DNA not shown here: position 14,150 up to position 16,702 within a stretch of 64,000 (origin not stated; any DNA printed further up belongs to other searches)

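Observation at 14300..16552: P1B ATPase with CPD instead of CPC in TM4 plus His-rich and Met-rich N-terminal segments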

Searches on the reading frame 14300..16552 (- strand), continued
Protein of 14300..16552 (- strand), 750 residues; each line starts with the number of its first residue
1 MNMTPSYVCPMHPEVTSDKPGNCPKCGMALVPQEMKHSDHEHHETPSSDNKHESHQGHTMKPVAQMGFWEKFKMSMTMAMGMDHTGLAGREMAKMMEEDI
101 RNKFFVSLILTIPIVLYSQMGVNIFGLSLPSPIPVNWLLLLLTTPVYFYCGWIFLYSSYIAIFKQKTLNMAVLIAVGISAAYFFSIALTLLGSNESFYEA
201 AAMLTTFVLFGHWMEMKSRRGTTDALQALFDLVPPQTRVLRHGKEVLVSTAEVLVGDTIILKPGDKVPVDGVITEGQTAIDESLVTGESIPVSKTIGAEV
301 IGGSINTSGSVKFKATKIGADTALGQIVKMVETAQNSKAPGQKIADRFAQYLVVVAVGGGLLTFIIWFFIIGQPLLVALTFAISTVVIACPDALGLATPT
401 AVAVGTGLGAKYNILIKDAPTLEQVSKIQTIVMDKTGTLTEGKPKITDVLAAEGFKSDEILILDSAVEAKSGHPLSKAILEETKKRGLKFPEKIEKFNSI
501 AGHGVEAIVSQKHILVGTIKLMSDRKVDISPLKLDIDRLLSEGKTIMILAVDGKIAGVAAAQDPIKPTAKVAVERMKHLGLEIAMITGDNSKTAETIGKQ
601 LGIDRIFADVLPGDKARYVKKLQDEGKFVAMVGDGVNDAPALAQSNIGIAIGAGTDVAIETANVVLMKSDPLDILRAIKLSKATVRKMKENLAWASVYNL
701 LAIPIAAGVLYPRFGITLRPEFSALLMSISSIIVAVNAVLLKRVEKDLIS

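Call 18: get_annotated_region(hit=H1, flank=8000)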
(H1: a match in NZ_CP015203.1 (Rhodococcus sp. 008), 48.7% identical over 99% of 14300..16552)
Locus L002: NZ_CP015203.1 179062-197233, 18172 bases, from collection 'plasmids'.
description: Rhodococcus sp. 008 plasmid pR8L1, complete sequence
organism: Rhodococcus sp. 008 (NCBI taxid 1723645)
taxonomy: Bacteria; Actinomycetota; Actinomycetes; Mycobacteriales; Nocardiaceae; Rhodococcus; Rhodococcus sp. 008
host: -; source: Skate,bacterial culture,renal tissue; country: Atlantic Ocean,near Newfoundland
typing (MOB-suite, as given by PLSDB): mobilizable; relaxase MOBP
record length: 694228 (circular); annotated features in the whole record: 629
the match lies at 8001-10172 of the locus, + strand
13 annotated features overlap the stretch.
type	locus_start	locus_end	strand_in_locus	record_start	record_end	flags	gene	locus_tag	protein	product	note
CDS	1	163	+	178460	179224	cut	-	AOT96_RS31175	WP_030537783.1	acyl-ACP thioesterase domain-containing protein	GO:0006633 - fatty acid biosynthetic process [Evidence IEA]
CDS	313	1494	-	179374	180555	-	-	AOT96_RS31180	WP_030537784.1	ATP-binding protein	-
CDS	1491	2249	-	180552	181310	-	-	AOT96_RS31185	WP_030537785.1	response regulator transcription factor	GO:0000160 - phosphorelay signal transduction system [Evidence IEA]; GO:0006355 - regulation of DNA-templated ...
CDS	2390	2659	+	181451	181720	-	-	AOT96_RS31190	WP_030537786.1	membrane protein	-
CDS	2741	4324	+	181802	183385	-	-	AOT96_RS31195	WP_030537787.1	multicopper oxidase family protein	-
CDS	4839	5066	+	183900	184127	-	-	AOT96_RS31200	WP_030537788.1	heavy metal-associated domain-containing protein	-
CDS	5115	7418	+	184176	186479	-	-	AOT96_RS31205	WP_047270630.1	heavy metal translocating P-type ATPase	GO:0006812 - monoatomic cation transport [Evidence IEA]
CDS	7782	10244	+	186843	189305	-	-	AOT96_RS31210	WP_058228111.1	heavy metal translocating P-type ATPase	-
CDS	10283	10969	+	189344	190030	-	-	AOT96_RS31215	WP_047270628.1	DUF305 domain-containing protein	-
CDS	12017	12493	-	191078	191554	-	-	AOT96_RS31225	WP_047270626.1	hypothetical protein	-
CDS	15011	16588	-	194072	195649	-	-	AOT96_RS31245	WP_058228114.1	NlpC/P60 family protein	-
CDS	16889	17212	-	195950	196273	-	-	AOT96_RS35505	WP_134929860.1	hypothetical protein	-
CDS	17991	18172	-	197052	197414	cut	-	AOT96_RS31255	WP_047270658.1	metalloregulator ArsR/SmtB family transcription factor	GO:0006355 - regulation of DNA-templated transcription [Evidence IEA]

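Call 21: search_protein_representatives(protein=window:14300-16552:-)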
Query: 750 residues. Proteins with E-value up to 0.001 (for the whole library): 115849; up to 1e-10: 66175; up to 1e-30: 24828. The best 150 are listed.
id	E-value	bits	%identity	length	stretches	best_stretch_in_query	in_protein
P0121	1.4e-263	892.6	61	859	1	39-748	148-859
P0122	1.9e-205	700.5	50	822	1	38-744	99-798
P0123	2.5e-204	696.8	57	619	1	34-594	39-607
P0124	1.7e-193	661.0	47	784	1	83-746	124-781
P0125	6.6e-181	619.4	47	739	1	99-744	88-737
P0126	3.1e-174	597.3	54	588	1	174-744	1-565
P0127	1.9e-172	591.4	45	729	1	94-742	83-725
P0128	5.2e-172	590.0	47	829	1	96-744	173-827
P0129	1.4e-169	581.9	47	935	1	97-742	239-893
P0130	1.7e-169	581.7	48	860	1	135-743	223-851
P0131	2.2e-169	581.3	44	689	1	92-743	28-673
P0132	1.3e-168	578.8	44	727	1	94-742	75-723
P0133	4.0e-168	577.2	43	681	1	95-745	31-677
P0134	2.2e-167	574.7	44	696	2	95-744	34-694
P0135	3.3e-167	574.1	45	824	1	98-744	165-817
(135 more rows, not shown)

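Call 37: get_annotated_region(hit=H17, flank=7000)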
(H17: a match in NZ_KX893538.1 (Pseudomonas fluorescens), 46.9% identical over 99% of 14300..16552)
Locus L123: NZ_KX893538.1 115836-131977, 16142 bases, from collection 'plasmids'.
description: Pseudomonas fluorescens strain PC20 plasmid pG20, complete sequence
organism: Pseudomonas fluorescens (NCBI taxid 294)
taxonomy: Bacteria; Pseudomonadota; Gammaproteobacteria; Pseudomonadales; Pseudomonadaceae; Pseudomonas; Pseudomonas fluorescens
host: -; source: -; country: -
typing (MOB-suite, as given by PLSDB): conjugative; replicon rep_cluster_1269; relaxase MOBP; mating-pair formation MPF_I
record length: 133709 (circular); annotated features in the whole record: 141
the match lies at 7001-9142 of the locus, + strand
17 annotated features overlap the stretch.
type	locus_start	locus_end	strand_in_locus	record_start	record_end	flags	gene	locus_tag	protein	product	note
CDS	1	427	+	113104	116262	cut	-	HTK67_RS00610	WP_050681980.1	efflux RND transporter permease subunit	-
CDS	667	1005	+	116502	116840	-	-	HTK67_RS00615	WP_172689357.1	hypothetical protein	-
CDS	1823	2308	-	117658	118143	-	-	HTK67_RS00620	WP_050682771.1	hypothetical protein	-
CDS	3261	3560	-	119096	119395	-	-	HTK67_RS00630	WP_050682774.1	DUF2790 domain-containing protein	-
CDS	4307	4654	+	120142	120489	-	-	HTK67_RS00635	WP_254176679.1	DUF305 domain-containing protein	-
CDS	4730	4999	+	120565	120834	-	-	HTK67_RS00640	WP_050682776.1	DUF2933 domain-containing protein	-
CDS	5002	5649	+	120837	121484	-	-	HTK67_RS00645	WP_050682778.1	isoprenylcysteine carboxylmethyltransferase family protein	-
CDS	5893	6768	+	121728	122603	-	ppk2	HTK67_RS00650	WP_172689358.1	polyphosphate kinase 2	GO:0006793 - phosphorus metabolic process [Evidence IEA]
CDS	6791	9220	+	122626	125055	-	-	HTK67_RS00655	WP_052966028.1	heavy metal translocating P-type ATPase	GO:0006812 - monoatomic cation transport [Evidence IEA]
CDS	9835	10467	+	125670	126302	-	-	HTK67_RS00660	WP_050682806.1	LemA family protein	-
CDS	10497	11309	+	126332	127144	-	-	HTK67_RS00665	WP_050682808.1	YgcG family protein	-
CDS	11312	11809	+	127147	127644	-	-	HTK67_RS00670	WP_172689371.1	TPM domain-containing protein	-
CDS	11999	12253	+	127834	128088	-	-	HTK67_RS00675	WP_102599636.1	heavy-metal-associated domain-containing protein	-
CDS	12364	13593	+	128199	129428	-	-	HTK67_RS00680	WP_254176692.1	MFS transporter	GO:0055085 - transmembrane transport [Evidence IEA]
CDS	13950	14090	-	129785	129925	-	-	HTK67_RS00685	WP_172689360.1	hypothetical protein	-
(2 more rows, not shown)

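Call 38: get_annotated_region(hit=H22, flank=7000)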
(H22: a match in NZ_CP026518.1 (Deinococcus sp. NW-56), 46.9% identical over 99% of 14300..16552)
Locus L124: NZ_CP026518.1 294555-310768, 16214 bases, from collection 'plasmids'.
description: Deinococcus sp. NW-56 plasmid unnamed2, complete sequence
organism: Deinococcus sp. NW-56 (NCBI taxid 2080419)
taxonomy: Bacteria; Deinococcota; Deinococci; Deinococcales; Deinococcaceae; Deinococcus; Deinococcus sp. NW-56
host: -; source: whole organism,water; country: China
typing (MOB-suite, as given by PLSDB): non-mobilizable
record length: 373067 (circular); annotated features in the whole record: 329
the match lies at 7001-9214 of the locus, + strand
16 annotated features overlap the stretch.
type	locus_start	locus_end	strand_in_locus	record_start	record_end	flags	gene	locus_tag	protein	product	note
CDS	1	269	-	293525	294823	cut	-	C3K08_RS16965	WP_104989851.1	IS701 family transposase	-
CDS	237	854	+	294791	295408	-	-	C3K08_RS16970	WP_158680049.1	IS3 family transposase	-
CDS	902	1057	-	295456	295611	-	-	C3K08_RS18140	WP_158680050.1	hypothetical protein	-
CDS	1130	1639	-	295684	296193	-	-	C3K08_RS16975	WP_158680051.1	restriction endonuclease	GO:0009307 - DNA restriction-modification system [Evidence IEA]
CDS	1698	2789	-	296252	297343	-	-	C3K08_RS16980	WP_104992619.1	M23 family metallopeptidase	-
CDS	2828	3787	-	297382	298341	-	-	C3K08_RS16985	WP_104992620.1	alpha/beta fold hydrolase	-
CDS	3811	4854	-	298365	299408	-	-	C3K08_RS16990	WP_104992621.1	peptidase C39 family protein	-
CDS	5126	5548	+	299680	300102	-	-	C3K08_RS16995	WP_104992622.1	four-helix bundle copper-binding protein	-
CDS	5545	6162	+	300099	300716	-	-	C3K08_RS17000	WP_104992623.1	DUF305 domain-containing protein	-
CDS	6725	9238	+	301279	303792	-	-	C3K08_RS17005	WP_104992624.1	copper-translocating P-type ATPase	-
CDS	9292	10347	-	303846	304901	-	-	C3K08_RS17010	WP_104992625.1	beta-propeller fold lactonase family protein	-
CDS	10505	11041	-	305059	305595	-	-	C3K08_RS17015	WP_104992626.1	CueP family metal-binding protein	-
CDS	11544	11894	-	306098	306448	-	-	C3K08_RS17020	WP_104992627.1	DUF559 domain-containing protein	-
CDS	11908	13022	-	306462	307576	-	-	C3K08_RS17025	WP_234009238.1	IS3 family transposase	-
CDS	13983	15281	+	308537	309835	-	-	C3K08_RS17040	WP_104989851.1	IS701 family transposase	-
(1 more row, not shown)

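Call 39: get_annotated_region(hit=H20, flank=7000)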
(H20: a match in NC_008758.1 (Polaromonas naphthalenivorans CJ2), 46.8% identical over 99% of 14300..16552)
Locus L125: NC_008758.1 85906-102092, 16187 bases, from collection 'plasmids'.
description: Polaromonas naphthalenivorans CJ2 plasmid pPNAP02, complete sequence
organism: Polaromonas naphthalenivorans CJ2 (NCBI taxid 365044)
taxonomy: Bacteria; Pseudomonadota; Betaproteobacteria; Burkholderiales; Comamonadaceae; Polaromonas; Polaromonas naphthalenivorans; Polaromonas naphthalenivorans CJ2
host: -; source: -; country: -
typing (MOB-suite, as given by PLSDB): non-mobilizable; replicon rep_cluster_1495
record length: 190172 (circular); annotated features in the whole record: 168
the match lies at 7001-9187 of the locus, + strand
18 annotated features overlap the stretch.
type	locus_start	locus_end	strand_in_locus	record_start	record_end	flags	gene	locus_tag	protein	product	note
CDS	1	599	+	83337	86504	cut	-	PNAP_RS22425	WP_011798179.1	efflux RND transporter permease subunit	-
CDS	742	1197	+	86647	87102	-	-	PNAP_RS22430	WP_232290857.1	hypothetical protein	-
CDS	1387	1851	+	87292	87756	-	-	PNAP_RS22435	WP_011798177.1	hypothetical protein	-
CDS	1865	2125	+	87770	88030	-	-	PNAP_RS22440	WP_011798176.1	DUF5676 family membrane protein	-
CDS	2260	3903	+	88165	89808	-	-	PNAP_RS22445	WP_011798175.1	multicopper oxidase domain-containing protein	-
CDS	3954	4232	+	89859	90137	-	-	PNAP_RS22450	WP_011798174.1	DUF2933 domain-containing protein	-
CDS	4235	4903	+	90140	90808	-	-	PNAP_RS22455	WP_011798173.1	isoprenylcysteine carboxylmethyltransferase family protein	-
CDS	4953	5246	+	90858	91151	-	-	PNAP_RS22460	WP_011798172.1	heavy metal-associated domain-containing protein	-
CDS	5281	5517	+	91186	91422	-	-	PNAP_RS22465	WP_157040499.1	SHOCT domain-containing protein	-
CDS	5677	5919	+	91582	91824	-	-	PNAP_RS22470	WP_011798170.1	heavy metal-associated domain-containing protein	-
CDS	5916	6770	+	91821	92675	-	ppk2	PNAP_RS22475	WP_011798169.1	polyphosphate kinase 2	GO:0006793 - phosphorus metabolic process [Evidence IEA]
CDS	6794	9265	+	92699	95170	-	-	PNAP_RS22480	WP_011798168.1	heavy metal translocating P-type ATPase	GO:0006812 - monoatomic cation transport [Evidence IEA]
CDS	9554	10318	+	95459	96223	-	fabI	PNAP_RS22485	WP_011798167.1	enoyl-ACP reductase FabI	GO:0006633 - fatty acid biosynthetic process [Evidence IEA]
CDS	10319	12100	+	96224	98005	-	-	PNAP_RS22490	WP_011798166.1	acetate/propionate family kinase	GO:0006083 - acetate metabolic process [Evidence IEA]; GO:0006113 - fermentation [Evidence IEA]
CDS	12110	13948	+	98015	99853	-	-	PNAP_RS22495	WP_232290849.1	DUF3141 domain-containing protein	-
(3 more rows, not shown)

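Call 40: get_annotated_region(hit=H23, flank=7000)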
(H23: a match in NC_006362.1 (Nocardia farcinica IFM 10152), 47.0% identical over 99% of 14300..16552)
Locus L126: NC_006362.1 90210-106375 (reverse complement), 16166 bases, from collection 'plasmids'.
description: Nocardia farcinica IFM 10152 plasmid pNF1, complete sequence
organism: Nocardia farcinica IFM 10152 (NCBI taxid 247156)
taxonomy: Bacteria; Actinomycetota; Actinomycetes; Mycobacteriales; Nocardiaceae; Nocardia; Nocardia farcinica; Nocardia farcinica IFM 10152
host: -; source: -; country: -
typing (MOB-suite, as given by PLSDB): mobilizable; relaxase MOBP
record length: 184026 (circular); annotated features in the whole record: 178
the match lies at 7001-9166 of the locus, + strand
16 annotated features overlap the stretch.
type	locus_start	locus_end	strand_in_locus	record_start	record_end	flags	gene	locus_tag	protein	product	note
CDS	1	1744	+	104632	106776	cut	-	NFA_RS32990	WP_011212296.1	hypothetical protein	-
CDS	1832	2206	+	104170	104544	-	-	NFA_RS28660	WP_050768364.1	hypothetical protein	-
CDS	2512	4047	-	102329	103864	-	-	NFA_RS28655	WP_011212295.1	ABC transporter permease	-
CDS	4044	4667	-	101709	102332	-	-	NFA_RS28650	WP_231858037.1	ABC transporter ATP-binding protein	-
CDS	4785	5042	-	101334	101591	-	-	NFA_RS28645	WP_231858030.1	DUF2933 domain-containing protein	-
CDS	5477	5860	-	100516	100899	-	-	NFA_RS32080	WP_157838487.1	hypothetical protein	-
CDS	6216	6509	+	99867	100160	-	-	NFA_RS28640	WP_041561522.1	SHOCT domain-containing protein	-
CDS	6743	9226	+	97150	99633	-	-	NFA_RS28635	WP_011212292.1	heavy metal translocating P-type ATPase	-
CDS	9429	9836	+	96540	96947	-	-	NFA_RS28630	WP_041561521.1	four-helix bundle copper-binding protein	-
CDS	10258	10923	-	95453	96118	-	-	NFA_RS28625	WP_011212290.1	isoprenylcysteine carboxylmethyltransferase family protein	-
CDS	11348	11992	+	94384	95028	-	-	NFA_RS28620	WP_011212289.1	DUF305 domain-containing protein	-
CDS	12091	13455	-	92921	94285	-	-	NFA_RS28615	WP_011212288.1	MFS transporter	GO:0055085 - transmembrane transport [Evidence IEA]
CDS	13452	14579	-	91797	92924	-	-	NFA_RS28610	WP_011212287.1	PLP-dependent cysteine synthase family protein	-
CDS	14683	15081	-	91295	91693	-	-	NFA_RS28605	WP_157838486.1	hypothetical protein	-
CDS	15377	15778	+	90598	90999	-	-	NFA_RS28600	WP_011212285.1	DUF6153 family protein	-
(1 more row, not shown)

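Call 43: find_encoding_contigs(protein=P0044, flank=6000, max_places=2)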
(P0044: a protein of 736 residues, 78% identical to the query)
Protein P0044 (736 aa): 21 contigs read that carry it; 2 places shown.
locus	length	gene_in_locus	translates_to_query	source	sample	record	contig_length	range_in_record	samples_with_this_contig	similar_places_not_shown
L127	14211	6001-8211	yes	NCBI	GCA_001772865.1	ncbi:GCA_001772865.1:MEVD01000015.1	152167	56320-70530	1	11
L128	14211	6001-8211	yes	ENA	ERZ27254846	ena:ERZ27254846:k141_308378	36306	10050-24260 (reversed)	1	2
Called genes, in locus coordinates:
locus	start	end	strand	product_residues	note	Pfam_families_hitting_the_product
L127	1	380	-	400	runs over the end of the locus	-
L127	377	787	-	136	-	PF22544:HYDIN_VesB_CFA65-like_Ig (weak), PF07610:DUF1573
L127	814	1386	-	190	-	PF07610:DUF1573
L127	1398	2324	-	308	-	-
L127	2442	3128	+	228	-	PF00072:Response_reg, PF00486:Trans_reg_C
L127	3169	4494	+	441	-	PF00672:HAMP (weak), PF00512:HisKA, PF02518:HATPase_c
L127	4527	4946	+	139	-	-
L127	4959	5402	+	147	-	-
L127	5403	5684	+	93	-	PF18926:DUF5676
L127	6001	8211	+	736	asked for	PF19335:HMBD, PF00122:E1-E2_ATPase, PF00702:Hydrolase, PF08282:Hydrolase_3 (faint)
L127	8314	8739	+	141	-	PF00903:Glyoxalase, PF06983:3-dmu-9_3-mt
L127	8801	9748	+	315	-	-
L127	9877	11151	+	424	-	PF08245:Mur_ligase_M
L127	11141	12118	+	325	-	PF14102:Caps_synth_CapC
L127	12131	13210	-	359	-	-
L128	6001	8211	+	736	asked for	PF19335:HMBD, PF00122:E1-E2_ATPase, PF00702:Hydrolase, PF08282:Hydrolase_3 (faint)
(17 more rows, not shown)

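Call 44: find_encoding_contigs(protein=P0085, flank=6000, max_places=2)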
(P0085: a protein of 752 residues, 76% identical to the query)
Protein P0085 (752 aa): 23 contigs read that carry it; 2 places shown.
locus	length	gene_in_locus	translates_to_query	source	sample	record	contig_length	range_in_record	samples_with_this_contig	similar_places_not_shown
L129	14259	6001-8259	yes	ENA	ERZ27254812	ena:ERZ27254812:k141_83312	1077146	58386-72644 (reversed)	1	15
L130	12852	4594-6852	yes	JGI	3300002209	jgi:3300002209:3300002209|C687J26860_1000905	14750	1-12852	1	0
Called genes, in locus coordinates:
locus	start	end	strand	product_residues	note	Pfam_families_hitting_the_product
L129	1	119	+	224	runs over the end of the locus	PF01797:Y1_Tnp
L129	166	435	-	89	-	PF18926:DUF5676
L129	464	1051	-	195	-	PF13628:DUF4142 (faint), PF03713:DUF305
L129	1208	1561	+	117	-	PF03965:Penicillinase_R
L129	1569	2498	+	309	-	PF05569:Peptidase_M56, PF01435:Peptidase_M48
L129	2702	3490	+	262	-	PF13462:Thioredoxin_4, PF01323:DSBA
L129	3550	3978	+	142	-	-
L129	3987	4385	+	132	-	PF13115:YtkA, PF05751:FixH (weak)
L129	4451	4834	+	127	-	PF03625:DUF302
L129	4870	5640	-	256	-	PF07786:HGSNAT_cat, PF01757:Acyl_transf_3 (faint)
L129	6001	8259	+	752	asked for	PF19335:HMBD, PF00122:E1-E2_ATPase, PF00702:Hydrolase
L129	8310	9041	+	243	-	-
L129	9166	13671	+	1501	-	PF13884:Peptidase_S74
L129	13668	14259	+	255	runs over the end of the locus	-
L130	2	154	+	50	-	?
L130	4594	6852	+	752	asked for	PF19335:HMBD, PF00122:E1-E2_ATPase, PF00702:Hydrolase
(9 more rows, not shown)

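Call 45: find_encoding_contigs(protein=P0005, flank=6000, max_places=2)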
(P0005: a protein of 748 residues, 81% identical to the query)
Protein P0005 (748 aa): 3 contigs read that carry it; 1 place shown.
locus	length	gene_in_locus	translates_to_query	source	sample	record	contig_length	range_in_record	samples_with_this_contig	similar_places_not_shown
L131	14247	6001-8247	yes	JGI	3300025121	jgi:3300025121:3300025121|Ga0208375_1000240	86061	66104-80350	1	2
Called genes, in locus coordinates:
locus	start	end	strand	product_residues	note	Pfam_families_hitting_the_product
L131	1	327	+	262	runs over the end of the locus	-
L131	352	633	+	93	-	-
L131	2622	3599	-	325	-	PF00078:RVT_1 (weak)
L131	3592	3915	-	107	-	PF12844:HTH_19, PF13560:HTH_31, PF01381:HTH_3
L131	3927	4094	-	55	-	-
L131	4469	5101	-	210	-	PF00565:SNase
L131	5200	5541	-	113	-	PF13787:HXXEE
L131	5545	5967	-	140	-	-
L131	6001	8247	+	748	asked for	PF19335:HMBD, PF00122:E1-E2_ATPase, PF00702:Hydrolase, PF08282:Hydrolase_3 (faint)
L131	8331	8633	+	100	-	PF01022:HTH_5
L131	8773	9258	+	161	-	-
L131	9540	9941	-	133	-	PF13115:YtkA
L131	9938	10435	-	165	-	-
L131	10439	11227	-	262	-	PF13462:Thioredoxin_4, PF01323:DSBA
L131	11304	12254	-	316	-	PF05569:Peptidase_M56, PF01435:Peptidase_M48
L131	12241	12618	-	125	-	PF03965:Penicillinase_R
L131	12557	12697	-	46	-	-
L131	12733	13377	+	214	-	PF13628:DUF4142 (faint), PF03713:DUF305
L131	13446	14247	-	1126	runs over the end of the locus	PF00403:HMA, PF00122:E1-E2_ATPase, PF00702:Hydrolase, PF08282:Hydrolase_3 (faint)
